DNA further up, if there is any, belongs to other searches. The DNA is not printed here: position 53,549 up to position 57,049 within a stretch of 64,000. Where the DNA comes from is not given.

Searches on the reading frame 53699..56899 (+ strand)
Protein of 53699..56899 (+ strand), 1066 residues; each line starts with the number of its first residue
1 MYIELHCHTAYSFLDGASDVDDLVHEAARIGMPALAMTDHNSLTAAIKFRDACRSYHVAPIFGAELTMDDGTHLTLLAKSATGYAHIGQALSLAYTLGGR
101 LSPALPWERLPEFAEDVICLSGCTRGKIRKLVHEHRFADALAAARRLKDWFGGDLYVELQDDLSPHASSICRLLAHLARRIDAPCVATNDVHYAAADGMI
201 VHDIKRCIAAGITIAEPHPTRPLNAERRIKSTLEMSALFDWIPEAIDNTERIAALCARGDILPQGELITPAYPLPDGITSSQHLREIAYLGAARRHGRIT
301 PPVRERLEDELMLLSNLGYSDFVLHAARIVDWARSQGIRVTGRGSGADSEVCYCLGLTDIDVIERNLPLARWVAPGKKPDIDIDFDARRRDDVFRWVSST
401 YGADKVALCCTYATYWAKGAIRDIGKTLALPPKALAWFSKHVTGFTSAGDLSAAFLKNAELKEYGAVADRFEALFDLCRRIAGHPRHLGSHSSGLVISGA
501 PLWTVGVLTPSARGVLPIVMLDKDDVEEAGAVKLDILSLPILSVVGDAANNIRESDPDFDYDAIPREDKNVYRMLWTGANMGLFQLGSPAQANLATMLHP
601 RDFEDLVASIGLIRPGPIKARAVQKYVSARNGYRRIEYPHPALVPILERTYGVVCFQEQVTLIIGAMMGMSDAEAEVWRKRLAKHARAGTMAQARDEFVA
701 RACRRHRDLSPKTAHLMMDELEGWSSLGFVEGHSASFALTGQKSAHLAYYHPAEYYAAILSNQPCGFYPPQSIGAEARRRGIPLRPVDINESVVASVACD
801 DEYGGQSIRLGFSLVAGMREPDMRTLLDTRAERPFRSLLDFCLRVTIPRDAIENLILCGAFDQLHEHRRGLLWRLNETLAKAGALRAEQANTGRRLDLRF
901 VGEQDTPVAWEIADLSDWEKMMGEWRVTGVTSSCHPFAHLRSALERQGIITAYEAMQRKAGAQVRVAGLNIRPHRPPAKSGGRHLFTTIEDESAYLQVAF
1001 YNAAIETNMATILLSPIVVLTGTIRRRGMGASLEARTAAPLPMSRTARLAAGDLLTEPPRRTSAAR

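Call 52: search_protein_families(library=pfam, proteins=[window:53699-56899:+], max_evalue=0.001)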
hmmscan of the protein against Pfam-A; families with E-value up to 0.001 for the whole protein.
window:53699-56899:+ (1066 aa): 5 families
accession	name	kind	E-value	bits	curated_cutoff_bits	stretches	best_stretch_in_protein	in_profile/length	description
PF07733.18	DNA_pol3_alpha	-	1.8e-57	195.4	23.9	1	282-537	1-259/260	Bacterial DNA polymerase III alpha NTPase domain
PF17657.6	DNA_pol3_finger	-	3.4e-41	140.8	22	1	542-703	2-163/166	Bacterial DNA polymerase III alpha subunit finger domain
PF02811.25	PHP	-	6.2e-36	124.6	26.4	1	4-161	1-163/164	PHP domain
PF14579.12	HHH_6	-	4.3e-20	72.2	25.6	1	781-870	1-89/90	Helix-hairpin-helix motif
PF01336.31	tRNA_anti-codon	-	2.3e-05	24.7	27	1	972-1035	11-69/75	OB-fold nucleic acid binding domain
